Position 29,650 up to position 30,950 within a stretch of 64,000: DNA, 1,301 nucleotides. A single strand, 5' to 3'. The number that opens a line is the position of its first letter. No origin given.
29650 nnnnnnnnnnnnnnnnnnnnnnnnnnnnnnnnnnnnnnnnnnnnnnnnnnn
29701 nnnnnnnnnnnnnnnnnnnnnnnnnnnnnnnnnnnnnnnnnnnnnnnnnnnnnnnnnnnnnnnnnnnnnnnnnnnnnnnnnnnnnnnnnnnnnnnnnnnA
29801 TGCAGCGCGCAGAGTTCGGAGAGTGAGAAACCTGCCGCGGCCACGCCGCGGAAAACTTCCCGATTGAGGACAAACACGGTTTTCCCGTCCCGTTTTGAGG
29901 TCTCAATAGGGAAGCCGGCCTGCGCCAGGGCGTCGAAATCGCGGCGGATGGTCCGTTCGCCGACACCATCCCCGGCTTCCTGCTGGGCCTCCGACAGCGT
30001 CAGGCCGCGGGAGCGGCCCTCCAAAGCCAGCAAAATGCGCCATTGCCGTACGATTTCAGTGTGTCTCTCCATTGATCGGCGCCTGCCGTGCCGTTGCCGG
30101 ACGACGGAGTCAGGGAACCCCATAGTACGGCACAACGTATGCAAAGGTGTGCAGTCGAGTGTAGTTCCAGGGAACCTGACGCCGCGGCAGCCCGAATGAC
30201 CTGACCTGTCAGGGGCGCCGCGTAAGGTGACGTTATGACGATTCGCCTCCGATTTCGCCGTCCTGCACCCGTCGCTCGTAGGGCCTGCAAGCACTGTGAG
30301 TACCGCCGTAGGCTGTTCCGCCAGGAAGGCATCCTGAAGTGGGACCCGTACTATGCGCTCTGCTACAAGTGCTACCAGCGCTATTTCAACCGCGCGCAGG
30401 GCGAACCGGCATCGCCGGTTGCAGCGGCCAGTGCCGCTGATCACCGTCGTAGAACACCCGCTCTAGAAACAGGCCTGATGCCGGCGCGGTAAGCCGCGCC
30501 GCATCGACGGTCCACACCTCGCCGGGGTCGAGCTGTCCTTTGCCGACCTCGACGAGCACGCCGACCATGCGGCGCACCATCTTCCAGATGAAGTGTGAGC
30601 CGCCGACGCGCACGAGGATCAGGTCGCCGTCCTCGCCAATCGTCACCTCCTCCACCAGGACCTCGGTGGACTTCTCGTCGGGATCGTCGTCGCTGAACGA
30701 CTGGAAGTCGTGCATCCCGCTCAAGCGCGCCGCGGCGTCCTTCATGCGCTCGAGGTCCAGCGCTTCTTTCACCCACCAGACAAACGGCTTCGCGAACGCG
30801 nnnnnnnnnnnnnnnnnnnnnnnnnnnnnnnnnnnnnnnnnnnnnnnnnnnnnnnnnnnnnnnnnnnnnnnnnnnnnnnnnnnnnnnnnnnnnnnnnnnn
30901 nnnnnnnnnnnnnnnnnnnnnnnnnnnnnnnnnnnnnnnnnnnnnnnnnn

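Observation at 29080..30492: WYL (PafBC-like) regulator divergent from a possibly leaderless Cys4 micro-protein behind a RecA-NDp-like promoter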

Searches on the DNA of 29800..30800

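Call 69: search_rna_families(source=window, start=29800, end=30800, threshold=evalue, max_evalue=1)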
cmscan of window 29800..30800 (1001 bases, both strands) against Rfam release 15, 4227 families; matches with E-value up to 1: 2.
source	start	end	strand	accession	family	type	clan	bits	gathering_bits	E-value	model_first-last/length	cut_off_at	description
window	30308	30438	+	RF01721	Pseudomon-groES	Cis-reg;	-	18.7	50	0.89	1-111/111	no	Pseudomon-groES RNA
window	30417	30570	-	RF01754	radC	Cis-reg;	-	17.6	40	0.69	1-149/149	no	radC RNA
